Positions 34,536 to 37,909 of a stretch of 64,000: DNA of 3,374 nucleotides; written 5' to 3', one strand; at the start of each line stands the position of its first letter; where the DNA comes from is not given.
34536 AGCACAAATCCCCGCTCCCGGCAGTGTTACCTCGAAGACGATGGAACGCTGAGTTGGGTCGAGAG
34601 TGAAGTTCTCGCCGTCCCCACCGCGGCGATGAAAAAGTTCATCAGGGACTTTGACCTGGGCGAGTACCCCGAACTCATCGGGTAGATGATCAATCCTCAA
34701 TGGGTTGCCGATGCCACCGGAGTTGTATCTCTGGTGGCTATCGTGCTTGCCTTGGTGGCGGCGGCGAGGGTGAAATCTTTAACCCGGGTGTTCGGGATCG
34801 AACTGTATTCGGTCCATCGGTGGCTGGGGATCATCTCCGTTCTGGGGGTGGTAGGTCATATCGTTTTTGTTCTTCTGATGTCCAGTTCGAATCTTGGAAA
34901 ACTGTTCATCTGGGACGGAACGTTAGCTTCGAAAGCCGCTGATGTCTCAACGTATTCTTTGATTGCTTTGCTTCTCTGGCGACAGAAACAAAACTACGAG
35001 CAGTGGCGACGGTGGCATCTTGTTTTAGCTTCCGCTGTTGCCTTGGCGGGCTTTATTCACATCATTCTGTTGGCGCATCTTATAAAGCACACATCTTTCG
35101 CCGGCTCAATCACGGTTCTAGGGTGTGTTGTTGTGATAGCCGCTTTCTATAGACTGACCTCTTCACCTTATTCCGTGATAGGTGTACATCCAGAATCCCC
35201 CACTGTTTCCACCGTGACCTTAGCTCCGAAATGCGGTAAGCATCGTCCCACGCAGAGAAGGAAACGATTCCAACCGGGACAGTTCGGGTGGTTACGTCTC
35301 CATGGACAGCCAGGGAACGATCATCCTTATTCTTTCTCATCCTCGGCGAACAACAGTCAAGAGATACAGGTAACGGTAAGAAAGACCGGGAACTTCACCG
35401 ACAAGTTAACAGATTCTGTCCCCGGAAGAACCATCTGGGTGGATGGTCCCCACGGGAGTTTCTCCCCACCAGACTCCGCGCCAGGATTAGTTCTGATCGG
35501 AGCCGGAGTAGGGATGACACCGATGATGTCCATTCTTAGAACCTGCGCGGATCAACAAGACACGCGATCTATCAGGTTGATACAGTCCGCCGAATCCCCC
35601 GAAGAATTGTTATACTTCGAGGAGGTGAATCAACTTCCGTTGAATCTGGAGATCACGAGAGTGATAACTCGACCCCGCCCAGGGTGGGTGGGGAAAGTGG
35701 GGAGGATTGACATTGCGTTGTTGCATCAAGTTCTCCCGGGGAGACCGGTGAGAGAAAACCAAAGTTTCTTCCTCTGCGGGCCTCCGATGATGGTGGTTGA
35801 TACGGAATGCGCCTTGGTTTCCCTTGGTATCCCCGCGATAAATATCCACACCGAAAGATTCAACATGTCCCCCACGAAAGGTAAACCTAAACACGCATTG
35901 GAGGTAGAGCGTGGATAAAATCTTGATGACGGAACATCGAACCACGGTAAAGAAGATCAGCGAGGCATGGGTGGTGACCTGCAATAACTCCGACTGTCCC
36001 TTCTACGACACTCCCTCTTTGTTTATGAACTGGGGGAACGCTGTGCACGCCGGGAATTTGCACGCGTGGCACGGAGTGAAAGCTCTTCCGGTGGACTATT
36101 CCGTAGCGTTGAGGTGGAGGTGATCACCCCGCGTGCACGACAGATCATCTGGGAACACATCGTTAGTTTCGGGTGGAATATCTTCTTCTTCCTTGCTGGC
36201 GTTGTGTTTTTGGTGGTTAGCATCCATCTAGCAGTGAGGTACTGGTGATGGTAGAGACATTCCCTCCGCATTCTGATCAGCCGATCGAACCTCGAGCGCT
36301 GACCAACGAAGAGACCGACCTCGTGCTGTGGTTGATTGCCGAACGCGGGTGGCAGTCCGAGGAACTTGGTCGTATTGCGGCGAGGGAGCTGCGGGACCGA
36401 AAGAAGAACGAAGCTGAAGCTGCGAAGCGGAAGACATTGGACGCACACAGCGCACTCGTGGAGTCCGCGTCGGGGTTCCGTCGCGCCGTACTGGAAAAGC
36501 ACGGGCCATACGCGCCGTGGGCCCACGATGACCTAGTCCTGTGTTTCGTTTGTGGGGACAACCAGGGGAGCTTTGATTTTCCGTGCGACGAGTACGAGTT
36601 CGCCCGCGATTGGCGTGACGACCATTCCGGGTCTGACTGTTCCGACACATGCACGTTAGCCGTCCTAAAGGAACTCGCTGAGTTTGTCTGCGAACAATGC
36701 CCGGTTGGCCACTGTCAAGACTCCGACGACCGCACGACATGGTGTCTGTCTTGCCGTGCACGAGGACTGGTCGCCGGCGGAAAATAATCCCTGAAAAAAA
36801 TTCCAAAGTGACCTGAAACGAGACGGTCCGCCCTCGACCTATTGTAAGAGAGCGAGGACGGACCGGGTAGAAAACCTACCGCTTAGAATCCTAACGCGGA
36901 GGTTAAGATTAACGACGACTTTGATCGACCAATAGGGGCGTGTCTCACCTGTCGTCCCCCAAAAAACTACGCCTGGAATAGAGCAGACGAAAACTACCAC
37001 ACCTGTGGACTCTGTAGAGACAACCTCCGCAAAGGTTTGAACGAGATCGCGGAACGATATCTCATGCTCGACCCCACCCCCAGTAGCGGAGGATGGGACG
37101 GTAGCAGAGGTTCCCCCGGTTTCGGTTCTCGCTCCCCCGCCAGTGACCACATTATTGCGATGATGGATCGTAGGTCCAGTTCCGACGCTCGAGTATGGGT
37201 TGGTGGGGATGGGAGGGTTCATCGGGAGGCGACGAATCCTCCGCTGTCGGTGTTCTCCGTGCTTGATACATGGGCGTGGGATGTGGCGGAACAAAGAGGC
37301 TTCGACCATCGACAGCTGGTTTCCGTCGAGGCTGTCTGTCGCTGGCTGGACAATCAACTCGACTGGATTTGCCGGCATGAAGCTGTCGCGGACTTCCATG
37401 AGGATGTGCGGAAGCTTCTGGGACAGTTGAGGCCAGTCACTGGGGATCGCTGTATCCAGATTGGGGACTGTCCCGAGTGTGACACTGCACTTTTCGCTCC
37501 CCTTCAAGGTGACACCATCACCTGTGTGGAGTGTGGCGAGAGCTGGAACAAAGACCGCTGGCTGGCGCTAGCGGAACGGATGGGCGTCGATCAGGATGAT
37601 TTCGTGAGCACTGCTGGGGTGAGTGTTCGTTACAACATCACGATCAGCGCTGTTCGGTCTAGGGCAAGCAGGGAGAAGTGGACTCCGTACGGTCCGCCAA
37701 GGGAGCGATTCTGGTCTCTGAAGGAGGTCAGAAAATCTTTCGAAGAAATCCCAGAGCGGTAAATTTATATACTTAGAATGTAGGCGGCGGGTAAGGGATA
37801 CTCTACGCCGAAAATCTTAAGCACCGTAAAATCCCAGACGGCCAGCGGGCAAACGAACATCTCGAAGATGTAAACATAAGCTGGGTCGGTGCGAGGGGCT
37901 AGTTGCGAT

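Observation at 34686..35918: Phage-borne NOX/ferric-reductase-like transmembrane flavohaemoprotein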

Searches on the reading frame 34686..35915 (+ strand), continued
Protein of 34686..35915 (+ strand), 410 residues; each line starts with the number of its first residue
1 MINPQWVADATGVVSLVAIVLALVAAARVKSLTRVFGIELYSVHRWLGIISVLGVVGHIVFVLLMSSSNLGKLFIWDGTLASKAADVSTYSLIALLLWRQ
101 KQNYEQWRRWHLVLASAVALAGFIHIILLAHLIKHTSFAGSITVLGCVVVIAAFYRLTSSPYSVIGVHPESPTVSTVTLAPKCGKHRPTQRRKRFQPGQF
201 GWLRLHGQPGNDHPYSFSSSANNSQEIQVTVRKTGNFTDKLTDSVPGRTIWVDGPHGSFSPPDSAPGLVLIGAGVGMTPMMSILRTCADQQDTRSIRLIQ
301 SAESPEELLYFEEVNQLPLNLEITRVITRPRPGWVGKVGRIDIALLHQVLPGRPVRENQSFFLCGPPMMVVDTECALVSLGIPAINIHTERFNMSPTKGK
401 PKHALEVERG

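Call 52: find_related_loci(query=A3, collection=metagenome_contigs, flank=10000)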
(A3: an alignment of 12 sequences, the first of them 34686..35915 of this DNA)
Query A3 (410 aa) in metagenome_contigs; peptide patterns used: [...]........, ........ (x = any residue, [..] = any of these).
480 stretches matched a pattern; 397 encode a relative of the query (tblastn E <= 1e-3); the best 80 are kept; 80 distinct loci.
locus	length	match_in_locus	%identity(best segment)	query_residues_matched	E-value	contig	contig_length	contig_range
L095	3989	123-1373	53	2-404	3e-131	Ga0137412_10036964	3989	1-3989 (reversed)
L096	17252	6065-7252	34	10-395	3e-62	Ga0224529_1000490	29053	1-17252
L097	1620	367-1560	33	7-394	1e-61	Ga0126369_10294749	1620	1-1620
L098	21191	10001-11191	33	12-395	3e-58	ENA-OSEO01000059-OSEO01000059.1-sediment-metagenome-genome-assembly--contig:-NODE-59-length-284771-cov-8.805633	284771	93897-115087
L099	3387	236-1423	35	10-394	3e-58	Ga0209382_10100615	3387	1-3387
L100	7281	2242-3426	34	10-394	5e-58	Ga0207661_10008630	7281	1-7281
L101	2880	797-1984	35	10-394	2e-58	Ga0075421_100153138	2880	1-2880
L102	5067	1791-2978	35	10-394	4e-58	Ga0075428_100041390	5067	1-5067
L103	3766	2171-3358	35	10-394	4e-58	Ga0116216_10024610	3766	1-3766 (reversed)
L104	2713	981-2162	33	10-394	3e-58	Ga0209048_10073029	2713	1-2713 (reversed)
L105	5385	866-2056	34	8-394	3e-57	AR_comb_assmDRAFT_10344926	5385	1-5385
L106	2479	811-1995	33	10-394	3e-57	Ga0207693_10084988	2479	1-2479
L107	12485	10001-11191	33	8-394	2e-56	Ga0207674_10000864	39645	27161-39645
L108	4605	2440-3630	33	8-394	2e-56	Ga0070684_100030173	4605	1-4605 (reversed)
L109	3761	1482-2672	34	8-394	2e-56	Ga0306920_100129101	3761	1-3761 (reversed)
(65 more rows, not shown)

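Call 54: find_homologous_proteins(query=L006:11385-12488:+)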
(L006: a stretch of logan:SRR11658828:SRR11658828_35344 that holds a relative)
Query L006:11385-12488:+ (368 aa): 5882 proteins with E <= 0.001 among 8000 candidates; the best 120 are listed.
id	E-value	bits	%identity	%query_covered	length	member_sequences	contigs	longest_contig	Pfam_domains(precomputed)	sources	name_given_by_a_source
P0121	1.4e-240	816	97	100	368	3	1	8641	-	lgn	-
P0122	1.4e-226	770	92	99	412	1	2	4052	-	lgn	-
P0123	4.5e-168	577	71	100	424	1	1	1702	-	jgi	jgi:hypothetical protein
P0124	2.1e-159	549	70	96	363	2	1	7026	-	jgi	jgi:hypothetical protein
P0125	2.6e-151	522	68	100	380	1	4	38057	-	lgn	-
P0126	1.3e-144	500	67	96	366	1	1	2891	-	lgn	-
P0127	1.5e-139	483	64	100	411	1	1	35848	-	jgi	jgi:hypothetical protein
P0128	1.2e-138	480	65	98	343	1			-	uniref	uniref:hypothetical protein n=1 Tax=Pseudonocardia sp. CA-138482 TaxID=3240023 RepID=UPI003F497ECD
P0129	1.6e-136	473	62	100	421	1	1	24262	-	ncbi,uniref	ncbi:MAG TPA: hypothetical protein VGH54_22120 [Mycobacterium sp.]|uniref:hypothetical protein n=1 T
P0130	1.1e-135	471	62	100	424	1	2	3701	-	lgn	-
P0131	1.1e-134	467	62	100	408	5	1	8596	-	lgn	-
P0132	4.5e-130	452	62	98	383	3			-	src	-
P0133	1.1e-121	425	62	88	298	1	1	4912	-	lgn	-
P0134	3.4e-120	420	62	92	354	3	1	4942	-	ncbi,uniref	ncbi:MAG TPA: hypothetical protein VGH54_14795, partial [Mycobacterium sp.]|uniref:hypothetical prot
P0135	3.5e-120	420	62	90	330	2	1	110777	-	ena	-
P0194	4.9e-112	393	57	97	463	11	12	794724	-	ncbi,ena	ncbi:MAG: hypothetical protein WAN20_07155 [Pseudonocardiaceae bacterium]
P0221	1.1e-110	388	58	97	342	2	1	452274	-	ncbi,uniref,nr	ncbi:hypothetical protein FG385_01820 [Amycolatopsis alkalitolerans]|uniref:Uncharacterized protein 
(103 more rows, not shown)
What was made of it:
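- The u330 family has at least 5,882 detectable homologues, and the named top hits are from Pseudonocardiaceae and Amycolatopsis (call 54).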

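Call 60: predict_structure(alignment_id=A4)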
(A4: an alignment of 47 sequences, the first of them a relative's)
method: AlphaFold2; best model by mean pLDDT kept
length: 368 residues; sequences in the alignment: 47
mean_pLDDT: 80.5   pTM: 0.84
mean pLDDT of the five models: 80.5, 79.4, 78.8, 77.8, 76.7
residues with pLDDT >= 90: 146; 70-90: 131; 50-70: 62; < 50: 29
segments of 3 or more residues with pLDDT < 50: 277-301, 366-368
pLDDT, mean of each block of 10 residues (from residue 1): 94 92 60 75 98 93 91 97 83 83 71 93 97 95 90 63 80 84 67 81 95 94 92 82 63 73 83 56 41 43 70 89 96 90 91 77 52
secondary structure, 60 per line:
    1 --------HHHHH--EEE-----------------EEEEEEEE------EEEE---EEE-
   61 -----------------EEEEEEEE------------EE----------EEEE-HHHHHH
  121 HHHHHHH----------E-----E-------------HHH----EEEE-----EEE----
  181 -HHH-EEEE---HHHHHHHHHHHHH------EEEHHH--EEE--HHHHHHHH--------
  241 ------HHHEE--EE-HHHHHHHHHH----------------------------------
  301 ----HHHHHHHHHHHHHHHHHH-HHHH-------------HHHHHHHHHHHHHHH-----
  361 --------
elements in order: H9-13 E16-18 E36-43 E50-53 E57-59 E78-85 E110-113 H115-127 E165-168 E174-176 E186-189 H193-205 E212-214 E220-222 H225-232 H257-266 H305-322 H324-327 H341-355

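Call 63: fold_search(model_id=the predicted structure, library=pdb)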
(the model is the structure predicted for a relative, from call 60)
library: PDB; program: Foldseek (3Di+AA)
matches with E <= 10: 42; with E <= 0.001: 0
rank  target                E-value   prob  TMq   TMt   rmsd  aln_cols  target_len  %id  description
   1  2a8l_B                1.8e+00  0.03  0.07  0.08  14.6        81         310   15  Crystal structure of Human Taspase1 (T234A mutant) (released 2005-10-25)
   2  2a8j_A                1.9e+00  0.02  0.07  0.08  14.5        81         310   14  Crystal Structure of human Taspase1 (acivated form) (released 2005-10-25)
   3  9rn1_P                2.5e+00  0.02  0.08  0.08  17.2       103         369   12  Structure of BAF-nucleosome complex with OCT4-SOX2 at SHL+6 in ADP-bound state, BAF47 bound to ATPase lobe 2 (released 2026-02-11)
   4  7qog_A                3.2e+00  0.01  0.07  0.05  24.2       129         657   13  Portal protein assembly of the phicrAss001 virion with C12 symmetry imposed (released 2023-03-29)
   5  7qoi_FI               3.2e+00  0.01  0.07  0.04  24.1       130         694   13  Unique vertex of the phicrAss001 virion (released 2023-03-29)
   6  2h6u_A                3.8e+00  0.03  0.10  0.24   6.2        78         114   14  Crystal structure of 5-hydroxyisourate hydrolase (formerly known as TRP, transthyretin related protein) (released 2006-10-31)
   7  7qoi_FA               3.8e+00  0.01  0.07  0.04  24.1       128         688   13  Unique vertex of the phicrAss001 virion (released 2023-03-29)
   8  7qoi_FL               4.0e+00  0.01  0.06  0.04  24.2       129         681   13  Unique vertex of the phicrAss001 virion (released 2023-03-29)
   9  7qoi_FE               4.0e+00  0.01  0.07  0.04  28.1       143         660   12  Unique vertex of the phicrAss001 virion (released 2023-03-29)
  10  2a8l_A                4.2e+00  0.01  0.09  0.10  15.3       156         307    9  Crystal structure of Human Taspase1 (T234A mutant) (released 2005-10-25)
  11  7qoi_FJ               4.2e+00  0.01  0.06  0.04  31.9       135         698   11  Unique vertex of the phicrAss001 virion (released 2023-03-29)
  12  6p1y_B                4.5e+00  0.04  0.08  0.23   6.7        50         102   20  Crystal structure of Mtb aspartate decarboxylase mutant M117I (released 2020-02-05)
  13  2a8m_A                4.8e+00  0.01  0.07  0.08  16.0       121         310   12  Crystal Structure of Human Taspase1 (T234S mutant) (released 2005-10-25)
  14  3iwu_A                5.0e+00  0.05  0.12  0.31   5.7        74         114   19  Crystal structure of Y116T/I16A double mutant of 5-hydroxyisourate hydrolase (released 2010-09-01)
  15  7px0_B                5.4e+00  0.05  0.06  0.02   2.2        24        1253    4  Drosophila melanogaster Aldehyde Oxidase 1 (released 2022-11-16)
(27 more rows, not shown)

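Call 69: search_protein_families(library=padloc, proteins=[window:34686-35915:+], max_evalue=0.01)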
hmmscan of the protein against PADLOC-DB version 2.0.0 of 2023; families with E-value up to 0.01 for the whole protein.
window:34686-35915:+ (410 aa): 0 families

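Call 72: search_protein_representatives(protein=window:34686-35915:+)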
Query: 410 residues. Proteins with E-value up to 0.001 (for the whole library): 12744; up to 1e-10: 3681; up to 1e-30: 256. The best 150 are listed.
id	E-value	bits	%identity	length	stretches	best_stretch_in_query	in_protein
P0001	1.4e-275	929.9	100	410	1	1-410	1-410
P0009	2.5e-131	454.8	56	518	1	10-401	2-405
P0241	2.7e-84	299.9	41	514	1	7-400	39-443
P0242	5.5e-68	246.2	38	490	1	11-392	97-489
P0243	3.1e-67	243.7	39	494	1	10-394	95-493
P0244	8.4e-67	242.3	39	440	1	10-394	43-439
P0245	3.3e-65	237.1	38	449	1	10-393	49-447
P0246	3.0e-64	233.9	39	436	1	10-394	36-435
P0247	1.2e-63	231.9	38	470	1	8-393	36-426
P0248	1.9e-63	231.2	38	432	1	8-393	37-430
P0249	4.1e-61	223.6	35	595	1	10-394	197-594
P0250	3.8e-60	220.4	38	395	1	10-393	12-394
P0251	1.3e-58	215.3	38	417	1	7-393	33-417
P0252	1.2e-57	212.2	37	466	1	7-392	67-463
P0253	3.4e-57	210.7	37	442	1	10-392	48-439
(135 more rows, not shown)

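Call 74: find_encoding_contigs(protein=P0241, flank=8000, max_places=2)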
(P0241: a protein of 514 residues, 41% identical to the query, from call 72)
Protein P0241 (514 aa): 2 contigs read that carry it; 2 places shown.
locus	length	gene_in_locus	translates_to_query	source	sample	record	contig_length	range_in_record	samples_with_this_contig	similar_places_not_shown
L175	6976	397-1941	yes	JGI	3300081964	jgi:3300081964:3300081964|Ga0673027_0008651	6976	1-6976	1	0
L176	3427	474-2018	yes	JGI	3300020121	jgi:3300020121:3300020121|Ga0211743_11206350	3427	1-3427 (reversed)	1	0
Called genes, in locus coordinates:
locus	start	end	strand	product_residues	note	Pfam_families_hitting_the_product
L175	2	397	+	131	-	?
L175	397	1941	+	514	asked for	PF01794:Ferric_reduct, PF00175:NAD_binding_1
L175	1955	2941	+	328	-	-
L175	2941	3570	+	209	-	-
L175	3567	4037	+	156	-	-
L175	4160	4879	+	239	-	-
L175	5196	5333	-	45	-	-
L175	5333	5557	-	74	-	-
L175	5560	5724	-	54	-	-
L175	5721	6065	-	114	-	PF00096:zf-C2H2 (weak)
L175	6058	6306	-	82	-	-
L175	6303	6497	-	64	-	-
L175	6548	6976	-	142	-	?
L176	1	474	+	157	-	?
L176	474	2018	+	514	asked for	PF01794:Ferric_reduct, PF00175:NAD_binding_1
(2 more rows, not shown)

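Call 76: find_encoding_contigs(protein=P0221, flank=6000, max_places=2)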
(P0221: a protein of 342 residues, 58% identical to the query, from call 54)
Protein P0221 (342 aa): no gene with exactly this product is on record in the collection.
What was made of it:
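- Tried and rejected: It was not on record (call 76).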

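Call 77: find_encoding_contigs(protein=P0194, flank=6000, max_places=2)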
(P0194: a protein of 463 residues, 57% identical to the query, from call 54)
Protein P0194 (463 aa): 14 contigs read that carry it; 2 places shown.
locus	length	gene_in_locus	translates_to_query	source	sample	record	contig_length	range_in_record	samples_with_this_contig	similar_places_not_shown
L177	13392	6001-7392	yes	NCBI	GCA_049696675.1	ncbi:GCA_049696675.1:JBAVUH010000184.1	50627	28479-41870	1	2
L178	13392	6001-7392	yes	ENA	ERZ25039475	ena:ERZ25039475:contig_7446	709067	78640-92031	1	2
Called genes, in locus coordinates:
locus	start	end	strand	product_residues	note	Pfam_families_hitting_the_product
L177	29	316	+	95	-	-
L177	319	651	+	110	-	-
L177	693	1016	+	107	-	-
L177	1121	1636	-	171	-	-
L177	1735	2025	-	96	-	-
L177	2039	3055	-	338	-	PF05762:VWA_CoxE, PF13519:VWA_2 (weak)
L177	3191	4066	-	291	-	PF07724:AAA_2 (faint), PF13401:AAA_22 (faint), PF00004:AAA, PF07726:AAA_3 (faint), PF07728:AAA_5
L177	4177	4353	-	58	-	-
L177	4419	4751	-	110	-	-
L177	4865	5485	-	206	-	PF00081:Sod_Fe_N, PF02777:Sod_Fe_C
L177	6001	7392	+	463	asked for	-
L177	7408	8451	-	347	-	-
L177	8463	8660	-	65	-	-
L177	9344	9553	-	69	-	-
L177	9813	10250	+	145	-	PF01740:STAS, PF13466:STAS_2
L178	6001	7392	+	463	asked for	-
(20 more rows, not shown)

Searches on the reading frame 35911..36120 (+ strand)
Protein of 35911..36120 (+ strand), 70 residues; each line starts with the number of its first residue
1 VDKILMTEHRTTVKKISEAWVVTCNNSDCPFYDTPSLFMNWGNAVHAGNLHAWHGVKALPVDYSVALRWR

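Call 27: search_protein_families(library=pfam, proteins=[window:35911-36120:+], max_evalue=0.1)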
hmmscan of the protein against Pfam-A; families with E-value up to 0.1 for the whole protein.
window:35911-36120:+ (70 aa): 0 families

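Call 69: search_protein_families(library=padloc, proteins=[window:35911-36120:+], max_evalue=0.01)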
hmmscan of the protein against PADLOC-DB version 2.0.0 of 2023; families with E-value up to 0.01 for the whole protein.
window:35911-36120:+ (70 aa): 0 families
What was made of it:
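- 35911..36123 (+): Downstream 70-aa ORF that overlaps the stop of the NOX-like gene by 8 nt (operon-like packing). Function unknown. No Pfam or PADLOC hit (calls 27, 69).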

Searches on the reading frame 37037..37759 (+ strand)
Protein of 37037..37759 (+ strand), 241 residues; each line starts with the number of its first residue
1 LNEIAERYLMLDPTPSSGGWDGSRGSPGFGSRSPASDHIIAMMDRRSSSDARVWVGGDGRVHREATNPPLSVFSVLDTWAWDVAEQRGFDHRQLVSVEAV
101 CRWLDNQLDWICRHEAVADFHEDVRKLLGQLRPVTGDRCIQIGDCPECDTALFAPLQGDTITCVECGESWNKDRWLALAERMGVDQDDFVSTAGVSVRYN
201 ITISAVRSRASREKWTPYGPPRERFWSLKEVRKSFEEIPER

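Call 11: search_protein_families(library=phrogs, proteins=[window:37037-37759:+], max_evalue=0.001)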
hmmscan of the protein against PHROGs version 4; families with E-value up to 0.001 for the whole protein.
window:37037-37759:+ (241 aa): 2 families
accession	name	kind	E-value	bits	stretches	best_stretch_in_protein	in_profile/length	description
phrog_908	-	unknown function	1.3e-14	55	1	75-233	133-305/361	-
phrog_1467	-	unknown function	4.1e-12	47.1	1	72-184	85-215/226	-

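Call 69: search_protein_families(library=padloc, proteins=[window:37037-37759:+], max_evalue=0.01)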
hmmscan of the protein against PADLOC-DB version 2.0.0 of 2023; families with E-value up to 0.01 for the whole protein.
window:37037-37759:+ (241 aa): 2 families
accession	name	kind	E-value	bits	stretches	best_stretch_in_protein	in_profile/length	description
PDLC01691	Cas12f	-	0.004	15.1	0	144-174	290-319/332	CAS-V-F; effector__SPE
PDLC05059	PDC-S64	-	0.0056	13.7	1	134-176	192-233/339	-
